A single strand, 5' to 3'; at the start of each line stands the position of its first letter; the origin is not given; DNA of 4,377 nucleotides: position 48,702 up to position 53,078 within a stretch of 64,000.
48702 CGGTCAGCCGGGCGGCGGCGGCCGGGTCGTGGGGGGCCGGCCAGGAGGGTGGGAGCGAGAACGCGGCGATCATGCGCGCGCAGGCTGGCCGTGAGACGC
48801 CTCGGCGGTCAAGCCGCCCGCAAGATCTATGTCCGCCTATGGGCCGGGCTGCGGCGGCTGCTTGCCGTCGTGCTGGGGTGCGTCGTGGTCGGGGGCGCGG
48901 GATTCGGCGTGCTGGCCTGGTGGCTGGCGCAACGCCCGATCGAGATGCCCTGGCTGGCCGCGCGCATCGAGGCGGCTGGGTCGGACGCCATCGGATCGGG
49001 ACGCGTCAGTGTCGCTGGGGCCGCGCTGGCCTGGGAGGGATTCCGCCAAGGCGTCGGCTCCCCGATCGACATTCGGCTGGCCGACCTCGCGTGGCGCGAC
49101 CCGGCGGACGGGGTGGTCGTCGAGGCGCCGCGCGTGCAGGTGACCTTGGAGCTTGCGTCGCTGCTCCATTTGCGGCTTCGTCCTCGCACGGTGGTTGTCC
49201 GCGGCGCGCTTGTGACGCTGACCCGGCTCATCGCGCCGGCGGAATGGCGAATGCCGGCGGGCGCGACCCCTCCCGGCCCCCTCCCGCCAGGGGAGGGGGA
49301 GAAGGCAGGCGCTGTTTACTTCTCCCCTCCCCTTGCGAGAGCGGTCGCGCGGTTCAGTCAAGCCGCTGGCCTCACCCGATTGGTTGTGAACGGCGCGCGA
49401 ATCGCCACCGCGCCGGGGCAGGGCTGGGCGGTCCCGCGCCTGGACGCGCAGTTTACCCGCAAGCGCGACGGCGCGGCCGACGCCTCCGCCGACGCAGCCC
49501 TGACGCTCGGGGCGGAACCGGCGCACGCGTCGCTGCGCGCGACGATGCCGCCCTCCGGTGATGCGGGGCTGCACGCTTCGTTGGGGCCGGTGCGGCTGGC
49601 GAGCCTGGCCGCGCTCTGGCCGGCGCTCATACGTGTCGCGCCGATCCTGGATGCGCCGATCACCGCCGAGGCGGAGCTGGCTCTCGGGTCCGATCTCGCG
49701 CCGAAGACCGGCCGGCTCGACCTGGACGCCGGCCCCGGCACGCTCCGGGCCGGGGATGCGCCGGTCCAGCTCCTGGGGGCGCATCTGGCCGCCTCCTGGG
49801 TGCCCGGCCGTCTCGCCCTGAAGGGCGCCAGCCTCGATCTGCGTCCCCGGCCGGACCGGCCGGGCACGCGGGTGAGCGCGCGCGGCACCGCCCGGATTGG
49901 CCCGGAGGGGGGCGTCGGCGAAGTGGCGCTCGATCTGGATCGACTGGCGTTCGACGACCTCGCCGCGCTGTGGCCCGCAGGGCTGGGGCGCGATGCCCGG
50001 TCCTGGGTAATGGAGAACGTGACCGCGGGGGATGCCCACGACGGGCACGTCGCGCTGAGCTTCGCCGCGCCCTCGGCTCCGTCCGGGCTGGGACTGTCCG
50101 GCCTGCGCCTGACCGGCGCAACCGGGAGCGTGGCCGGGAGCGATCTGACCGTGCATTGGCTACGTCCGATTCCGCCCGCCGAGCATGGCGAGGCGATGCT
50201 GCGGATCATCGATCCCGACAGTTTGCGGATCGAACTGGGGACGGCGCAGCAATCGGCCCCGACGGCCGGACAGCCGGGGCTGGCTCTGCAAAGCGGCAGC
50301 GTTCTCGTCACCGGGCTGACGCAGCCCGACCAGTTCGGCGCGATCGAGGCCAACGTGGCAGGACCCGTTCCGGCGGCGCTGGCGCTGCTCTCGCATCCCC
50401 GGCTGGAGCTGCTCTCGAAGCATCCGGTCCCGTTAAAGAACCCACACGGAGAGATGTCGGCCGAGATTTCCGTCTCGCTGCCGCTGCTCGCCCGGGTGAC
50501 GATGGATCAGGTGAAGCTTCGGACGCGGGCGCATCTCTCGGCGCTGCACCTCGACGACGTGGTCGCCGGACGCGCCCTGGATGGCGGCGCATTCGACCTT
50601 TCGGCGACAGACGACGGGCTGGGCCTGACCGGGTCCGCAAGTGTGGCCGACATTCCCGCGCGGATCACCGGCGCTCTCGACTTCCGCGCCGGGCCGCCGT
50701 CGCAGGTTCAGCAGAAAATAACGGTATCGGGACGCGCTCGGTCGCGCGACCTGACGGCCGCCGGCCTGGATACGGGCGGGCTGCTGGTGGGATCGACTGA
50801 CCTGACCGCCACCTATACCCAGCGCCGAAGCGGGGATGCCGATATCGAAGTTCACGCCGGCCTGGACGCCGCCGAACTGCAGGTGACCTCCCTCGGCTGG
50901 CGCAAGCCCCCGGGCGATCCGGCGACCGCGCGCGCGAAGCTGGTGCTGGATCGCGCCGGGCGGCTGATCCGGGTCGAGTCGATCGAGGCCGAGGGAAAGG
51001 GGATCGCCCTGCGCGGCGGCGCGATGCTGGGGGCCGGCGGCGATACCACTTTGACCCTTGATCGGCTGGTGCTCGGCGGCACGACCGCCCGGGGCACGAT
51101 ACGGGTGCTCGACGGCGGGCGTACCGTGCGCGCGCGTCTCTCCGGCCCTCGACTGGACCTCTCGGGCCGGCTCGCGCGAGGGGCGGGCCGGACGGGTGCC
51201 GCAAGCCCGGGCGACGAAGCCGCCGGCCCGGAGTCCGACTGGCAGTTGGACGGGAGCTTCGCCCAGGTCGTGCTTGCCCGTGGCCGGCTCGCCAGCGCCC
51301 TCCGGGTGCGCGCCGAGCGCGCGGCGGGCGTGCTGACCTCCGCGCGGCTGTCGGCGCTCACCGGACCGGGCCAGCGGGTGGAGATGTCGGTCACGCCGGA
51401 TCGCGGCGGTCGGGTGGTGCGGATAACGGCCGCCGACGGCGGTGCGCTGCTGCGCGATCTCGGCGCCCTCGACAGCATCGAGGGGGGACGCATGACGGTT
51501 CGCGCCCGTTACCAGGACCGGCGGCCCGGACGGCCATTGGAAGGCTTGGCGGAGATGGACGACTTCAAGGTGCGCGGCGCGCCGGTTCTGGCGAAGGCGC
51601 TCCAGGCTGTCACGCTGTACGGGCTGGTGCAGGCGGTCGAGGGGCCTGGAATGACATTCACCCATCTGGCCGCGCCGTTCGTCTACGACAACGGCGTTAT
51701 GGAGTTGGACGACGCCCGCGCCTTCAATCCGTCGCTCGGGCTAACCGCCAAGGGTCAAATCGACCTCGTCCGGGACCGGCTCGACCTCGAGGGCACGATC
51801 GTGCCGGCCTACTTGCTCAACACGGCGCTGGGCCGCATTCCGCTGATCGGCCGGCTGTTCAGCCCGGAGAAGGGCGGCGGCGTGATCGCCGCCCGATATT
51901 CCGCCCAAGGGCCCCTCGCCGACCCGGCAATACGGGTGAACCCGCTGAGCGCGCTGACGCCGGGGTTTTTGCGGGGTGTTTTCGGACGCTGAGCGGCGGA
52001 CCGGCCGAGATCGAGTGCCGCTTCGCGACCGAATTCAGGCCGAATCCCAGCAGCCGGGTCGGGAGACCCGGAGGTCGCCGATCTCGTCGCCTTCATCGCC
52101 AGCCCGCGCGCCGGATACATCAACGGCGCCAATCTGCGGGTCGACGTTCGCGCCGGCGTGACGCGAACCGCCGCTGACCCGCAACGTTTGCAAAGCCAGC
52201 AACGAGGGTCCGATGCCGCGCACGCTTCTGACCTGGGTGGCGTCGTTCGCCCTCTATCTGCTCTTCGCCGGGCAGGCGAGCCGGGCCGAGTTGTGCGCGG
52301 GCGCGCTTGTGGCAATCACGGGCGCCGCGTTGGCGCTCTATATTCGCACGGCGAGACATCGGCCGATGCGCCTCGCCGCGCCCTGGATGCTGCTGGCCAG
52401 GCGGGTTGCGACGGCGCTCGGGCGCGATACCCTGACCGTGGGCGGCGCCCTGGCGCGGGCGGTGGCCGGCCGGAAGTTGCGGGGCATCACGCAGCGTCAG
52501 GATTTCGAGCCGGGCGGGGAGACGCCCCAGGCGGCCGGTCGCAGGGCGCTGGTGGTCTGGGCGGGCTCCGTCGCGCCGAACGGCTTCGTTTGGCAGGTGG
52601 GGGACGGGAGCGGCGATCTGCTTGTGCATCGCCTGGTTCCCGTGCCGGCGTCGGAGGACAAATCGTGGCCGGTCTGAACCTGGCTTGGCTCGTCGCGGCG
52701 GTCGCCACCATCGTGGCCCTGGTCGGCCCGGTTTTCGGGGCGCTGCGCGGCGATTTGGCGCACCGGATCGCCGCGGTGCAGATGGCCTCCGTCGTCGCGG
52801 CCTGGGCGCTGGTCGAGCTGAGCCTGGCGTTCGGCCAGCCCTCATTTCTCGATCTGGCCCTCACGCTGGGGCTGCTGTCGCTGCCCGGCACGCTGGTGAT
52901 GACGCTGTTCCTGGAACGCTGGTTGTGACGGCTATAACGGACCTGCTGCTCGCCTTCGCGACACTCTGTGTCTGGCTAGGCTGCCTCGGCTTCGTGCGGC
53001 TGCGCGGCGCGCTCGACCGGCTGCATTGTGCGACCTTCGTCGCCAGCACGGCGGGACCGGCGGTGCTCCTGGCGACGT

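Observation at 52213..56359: Stand-alone Mbh-type Mrp module (E-F-G-DUF4040-B-C-D) with a single pump subunit and no MrpA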

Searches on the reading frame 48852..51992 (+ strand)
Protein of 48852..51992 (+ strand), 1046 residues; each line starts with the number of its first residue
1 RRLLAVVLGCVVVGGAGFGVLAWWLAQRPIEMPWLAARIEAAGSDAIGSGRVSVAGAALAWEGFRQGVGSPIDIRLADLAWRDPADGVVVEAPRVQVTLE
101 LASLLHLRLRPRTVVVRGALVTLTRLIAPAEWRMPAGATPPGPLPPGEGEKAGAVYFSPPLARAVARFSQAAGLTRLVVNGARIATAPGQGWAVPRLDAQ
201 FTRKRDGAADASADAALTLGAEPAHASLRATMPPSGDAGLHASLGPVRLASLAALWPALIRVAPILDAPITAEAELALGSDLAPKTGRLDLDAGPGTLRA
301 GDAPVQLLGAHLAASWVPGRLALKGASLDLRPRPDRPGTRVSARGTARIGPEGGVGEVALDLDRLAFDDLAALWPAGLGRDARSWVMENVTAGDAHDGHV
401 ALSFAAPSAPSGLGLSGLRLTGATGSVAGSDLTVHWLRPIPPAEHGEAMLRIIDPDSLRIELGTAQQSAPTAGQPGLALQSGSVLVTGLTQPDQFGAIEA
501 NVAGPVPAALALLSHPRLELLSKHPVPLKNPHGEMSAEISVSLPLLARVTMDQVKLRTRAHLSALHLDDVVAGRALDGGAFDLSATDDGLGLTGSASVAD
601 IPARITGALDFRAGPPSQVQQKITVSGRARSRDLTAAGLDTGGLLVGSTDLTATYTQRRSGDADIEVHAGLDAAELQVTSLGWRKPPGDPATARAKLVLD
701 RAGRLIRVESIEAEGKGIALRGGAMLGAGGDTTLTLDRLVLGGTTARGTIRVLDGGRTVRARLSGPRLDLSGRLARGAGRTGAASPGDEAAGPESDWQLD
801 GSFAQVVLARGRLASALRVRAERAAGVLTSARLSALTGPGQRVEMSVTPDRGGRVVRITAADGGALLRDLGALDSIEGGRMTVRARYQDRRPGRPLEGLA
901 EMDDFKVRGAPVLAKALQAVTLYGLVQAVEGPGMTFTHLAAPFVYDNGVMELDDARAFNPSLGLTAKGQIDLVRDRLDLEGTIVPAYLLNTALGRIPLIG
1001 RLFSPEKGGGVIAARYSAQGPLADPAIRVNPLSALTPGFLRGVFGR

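Call 73: search_protein_families(library=pfam, proteins=[window:48852-51992:+], max_evalue=0.00001)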
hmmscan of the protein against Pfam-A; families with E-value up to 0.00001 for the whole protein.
window:48852-51992:+ (1046 aa): 1 family
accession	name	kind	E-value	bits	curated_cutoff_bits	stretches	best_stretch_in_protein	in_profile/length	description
PF13116.12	YhdP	-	6.9e-12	44.5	46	1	931-1027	1118-1224/1224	YhdP protein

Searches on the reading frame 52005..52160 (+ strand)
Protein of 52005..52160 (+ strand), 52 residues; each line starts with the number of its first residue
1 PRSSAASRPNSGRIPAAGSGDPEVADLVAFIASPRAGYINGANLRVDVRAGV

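Call 78: search_protein_families(library=pfam, proteins=[window:52005-52160:+], max_evalue=1)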
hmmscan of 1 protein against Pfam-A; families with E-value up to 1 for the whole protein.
window:52005-52160:+ (52 aa): 1 family
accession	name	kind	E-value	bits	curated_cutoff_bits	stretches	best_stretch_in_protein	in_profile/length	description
PF13561.12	adh_short_C2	-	0.00021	21.4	27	1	13-47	197-232/236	Enoyl-(Acyl carrier protein) reductase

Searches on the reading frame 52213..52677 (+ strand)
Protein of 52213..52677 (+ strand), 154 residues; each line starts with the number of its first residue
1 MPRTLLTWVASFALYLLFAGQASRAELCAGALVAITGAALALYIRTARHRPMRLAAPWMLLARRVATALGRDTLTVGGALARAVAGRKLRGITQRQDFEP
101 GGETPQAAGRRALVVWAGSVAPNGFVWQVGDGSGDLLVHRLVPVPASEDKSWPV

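Call 5: search_protein_families(library=pfam, proteins=[window:52213-52677:+], max_evalue=0.01)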
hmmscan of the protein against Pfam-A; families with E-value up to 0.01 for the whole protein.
window:52213-52677:+ (154 aa): 0 families

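Call 6: search_protein_families(library=ncbifam, proteins=[window:52213-52677:+], max_evalue=0.01)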
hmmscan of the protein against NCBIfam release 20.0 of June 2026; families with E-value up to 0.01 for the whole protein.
window:52213-52677:+ (154 aa): 0 families

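Call 18: search_protein_families(library=pfam, proteins=[window:52213-52677:+], max_evalue=10)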
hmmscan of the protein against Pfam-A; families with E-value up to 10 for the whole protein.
window:52213-52677:+ (154 aa): 0 families

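Call 51: search_solved_structures(query=A5, max_evalue=10, show_alignments=3)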
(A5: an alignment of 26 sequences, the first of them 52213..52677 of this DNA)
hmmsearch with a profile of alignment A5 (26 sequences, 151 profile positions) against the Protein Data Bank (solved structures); distinct sequences matched with E-value up to 10: 6.
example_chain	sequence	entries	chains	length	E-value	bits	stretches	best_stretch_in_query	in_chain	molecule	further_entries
6u8y_A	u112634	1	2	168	1.5e-06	31.4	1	4-131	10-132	Monovalent cation/H+ antiporter subunit E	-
6cfw_A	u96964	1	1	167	0.0088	19.1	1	4-141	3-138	Monovalent cation/H+ antiporter subunit E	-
6z16_E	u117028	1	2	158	0.016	18.3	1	4-148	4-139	Multisubunit Na+/H+ antiporter, E subunit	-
7qru_E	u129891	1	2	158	0.73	12.9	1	5-143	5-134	Na+/H+ antiporter subunit E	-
5jjc_A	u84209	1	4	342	1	12.5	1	36-101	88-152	Cysteine synthase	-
8wfs_a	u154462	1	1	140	2.3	11.3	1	4-62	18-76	Platelet glycoprotein Ib alpha chain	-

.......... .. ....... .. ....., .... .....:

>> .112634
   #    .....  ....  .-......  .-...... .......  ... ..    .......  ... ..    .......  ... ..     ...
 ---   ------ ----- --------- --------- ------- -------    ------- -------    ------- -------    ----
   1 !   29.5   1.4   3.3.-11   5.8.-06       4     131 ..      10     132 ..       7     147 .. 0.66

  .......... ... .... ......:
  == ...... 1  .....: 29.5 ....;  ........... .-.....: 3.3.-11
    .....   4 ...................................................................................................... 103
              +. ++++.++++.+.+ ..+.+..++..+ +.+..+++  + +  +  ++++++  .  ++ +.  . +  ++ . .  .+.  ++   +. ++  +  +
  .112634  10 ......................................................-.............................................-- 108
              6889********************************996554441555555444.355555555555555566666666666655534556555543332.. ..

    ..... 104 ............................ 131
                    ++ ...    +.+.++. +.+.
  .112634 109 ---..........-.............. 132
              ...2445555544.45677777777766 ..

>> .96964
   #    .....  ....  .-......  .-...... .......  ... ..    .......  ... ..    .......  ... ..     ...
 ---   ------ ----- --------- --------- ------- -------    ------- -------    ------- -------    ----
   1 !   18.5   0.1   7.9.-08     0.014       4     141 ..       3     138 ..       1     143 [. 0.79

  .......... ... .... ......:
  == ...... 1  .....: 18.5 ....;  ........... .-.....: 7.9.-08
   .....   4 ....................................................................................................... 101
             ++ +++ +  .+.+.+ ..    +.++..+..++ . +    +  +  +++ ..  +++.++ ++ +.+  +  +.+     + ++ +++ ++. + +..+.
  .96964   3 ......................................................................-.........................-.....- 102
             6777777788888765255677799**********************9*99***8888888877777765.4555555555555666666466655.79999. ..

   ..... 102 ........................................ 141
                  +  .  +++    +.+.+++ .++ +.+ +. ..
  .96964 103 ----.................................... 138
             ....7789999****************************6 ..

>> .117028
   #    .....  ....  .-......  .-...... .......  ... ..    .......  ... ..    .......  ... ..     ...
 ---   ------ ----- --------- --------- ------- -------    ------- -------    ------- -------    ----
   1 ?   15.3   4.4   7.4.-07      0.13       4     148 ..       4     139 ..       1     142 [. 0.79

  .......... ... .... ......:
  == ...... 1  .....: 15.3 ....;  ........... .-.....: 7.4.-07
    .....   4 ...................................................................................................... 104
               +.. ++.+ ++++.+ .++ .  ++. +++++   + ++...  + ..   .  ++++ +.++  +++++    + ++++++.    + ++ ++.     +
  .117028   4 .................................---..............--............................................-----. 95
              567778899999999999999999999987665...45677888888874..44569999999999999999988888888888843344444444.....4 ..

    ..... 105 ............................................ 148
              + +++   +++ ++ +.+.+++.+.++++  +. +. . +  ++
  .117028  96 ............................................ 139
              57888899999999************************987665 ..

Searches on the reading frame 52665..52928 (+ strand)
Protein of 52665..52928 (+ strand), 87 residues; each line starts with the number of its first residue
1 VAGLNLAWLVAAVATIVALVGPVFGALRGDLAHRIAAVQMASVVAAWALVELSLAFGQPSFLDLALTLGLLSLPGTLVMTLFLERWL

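Call 5: search_protein_families(library=pfam, proteins=[window:52665-52928:+], max_evalue=0.01)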
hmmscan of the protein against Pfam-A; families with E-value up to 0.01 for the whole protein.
window:52665-52928:+ (87 aa): 1 family
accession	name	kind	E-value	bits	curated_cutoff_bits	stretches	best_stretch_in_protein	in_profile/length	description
PF04066.18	MrpF_PhaF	-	1.9e-07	31.9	23.3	1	34-84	3-53/53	Multiple resistance and pH regulation protein F (MrpF / PhaF)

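Call 6: search_protein_families(library=ncbifam, proteins=[window:52665-52928:+], max_evalue=0.01)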
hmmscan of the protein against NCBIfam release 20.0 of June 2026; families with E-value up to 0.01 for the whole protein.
window:52665-52928:+ (87 aa): 7 families
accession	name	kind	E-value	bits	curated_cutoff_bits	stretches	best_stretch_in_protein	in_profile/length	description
NF009243.0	PRK12599.1-2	equivalog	1.6e-06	28.7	95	1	16-85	20-86/91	putative monovalent cation/H+ antiporter subunit F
NF009246.0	PRK12599.1-5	equivalog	5.4e-06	27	92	1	14-84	13-80/83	putative monovalent cation/H+ antiporter subunit F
NF009242.0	PRK12599.1-1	equivalog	7e-06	26.3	89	1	7-84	4-82/86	putative monovalent cation/H+ antiporter subunit F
NF009250.0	PRK12604.1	equivalog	0.00012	22.5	100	1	4-84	4-81/84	putative monovalent cation/H+ antiporter subunit F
NF009247.0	PRK12599.1-6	equivalog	0.00054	20.4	100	1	10-84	9-84/89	putative monovalent cation/H+ antiporter subunit F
NF004812.0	PRK06161.1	equivalog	0.00092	19.7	93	1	4-85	5-87/92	K+/H+ antiporter subunit F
NF009248.0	PRK12600.1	equivalog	0.0071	16.5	97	1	5-85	7-84/94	Na(+)/H(+) antiporter subunit F1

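Call 43: search_solved_structures(query=A4, max_evalue=1, show_alignments=5)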
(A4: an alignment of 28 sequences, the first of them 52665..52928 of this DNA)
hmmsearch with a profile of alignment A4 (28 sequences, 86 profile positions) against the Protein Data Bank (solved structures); distinct sequences matched with E-value up to 1: 5.
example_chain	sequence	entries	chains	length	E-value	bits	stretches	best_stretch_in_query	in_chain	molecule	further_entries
6cfw_B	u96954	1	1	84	4.4e-13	52.3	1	8-83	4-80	Monovalent cation/H+ antiporter subunit F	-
6u8y_B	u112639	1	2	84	1.2e-10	44.6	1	12-84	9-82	Monovalent cation/H+ antiporter subunit F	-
6z16_F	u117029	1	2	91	9.1e-07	32.1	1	9-84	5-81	Multisubunit Na+/H+ antiporter, F subunit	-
7qru_F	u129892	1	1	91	0.03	17.6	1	8-84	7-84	Na(+)/H(+) antiporter subunit F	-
7d3u_F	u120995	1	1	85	0.17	15.2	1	9-82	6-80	Monovalent Na+/H+ antiporter subunit F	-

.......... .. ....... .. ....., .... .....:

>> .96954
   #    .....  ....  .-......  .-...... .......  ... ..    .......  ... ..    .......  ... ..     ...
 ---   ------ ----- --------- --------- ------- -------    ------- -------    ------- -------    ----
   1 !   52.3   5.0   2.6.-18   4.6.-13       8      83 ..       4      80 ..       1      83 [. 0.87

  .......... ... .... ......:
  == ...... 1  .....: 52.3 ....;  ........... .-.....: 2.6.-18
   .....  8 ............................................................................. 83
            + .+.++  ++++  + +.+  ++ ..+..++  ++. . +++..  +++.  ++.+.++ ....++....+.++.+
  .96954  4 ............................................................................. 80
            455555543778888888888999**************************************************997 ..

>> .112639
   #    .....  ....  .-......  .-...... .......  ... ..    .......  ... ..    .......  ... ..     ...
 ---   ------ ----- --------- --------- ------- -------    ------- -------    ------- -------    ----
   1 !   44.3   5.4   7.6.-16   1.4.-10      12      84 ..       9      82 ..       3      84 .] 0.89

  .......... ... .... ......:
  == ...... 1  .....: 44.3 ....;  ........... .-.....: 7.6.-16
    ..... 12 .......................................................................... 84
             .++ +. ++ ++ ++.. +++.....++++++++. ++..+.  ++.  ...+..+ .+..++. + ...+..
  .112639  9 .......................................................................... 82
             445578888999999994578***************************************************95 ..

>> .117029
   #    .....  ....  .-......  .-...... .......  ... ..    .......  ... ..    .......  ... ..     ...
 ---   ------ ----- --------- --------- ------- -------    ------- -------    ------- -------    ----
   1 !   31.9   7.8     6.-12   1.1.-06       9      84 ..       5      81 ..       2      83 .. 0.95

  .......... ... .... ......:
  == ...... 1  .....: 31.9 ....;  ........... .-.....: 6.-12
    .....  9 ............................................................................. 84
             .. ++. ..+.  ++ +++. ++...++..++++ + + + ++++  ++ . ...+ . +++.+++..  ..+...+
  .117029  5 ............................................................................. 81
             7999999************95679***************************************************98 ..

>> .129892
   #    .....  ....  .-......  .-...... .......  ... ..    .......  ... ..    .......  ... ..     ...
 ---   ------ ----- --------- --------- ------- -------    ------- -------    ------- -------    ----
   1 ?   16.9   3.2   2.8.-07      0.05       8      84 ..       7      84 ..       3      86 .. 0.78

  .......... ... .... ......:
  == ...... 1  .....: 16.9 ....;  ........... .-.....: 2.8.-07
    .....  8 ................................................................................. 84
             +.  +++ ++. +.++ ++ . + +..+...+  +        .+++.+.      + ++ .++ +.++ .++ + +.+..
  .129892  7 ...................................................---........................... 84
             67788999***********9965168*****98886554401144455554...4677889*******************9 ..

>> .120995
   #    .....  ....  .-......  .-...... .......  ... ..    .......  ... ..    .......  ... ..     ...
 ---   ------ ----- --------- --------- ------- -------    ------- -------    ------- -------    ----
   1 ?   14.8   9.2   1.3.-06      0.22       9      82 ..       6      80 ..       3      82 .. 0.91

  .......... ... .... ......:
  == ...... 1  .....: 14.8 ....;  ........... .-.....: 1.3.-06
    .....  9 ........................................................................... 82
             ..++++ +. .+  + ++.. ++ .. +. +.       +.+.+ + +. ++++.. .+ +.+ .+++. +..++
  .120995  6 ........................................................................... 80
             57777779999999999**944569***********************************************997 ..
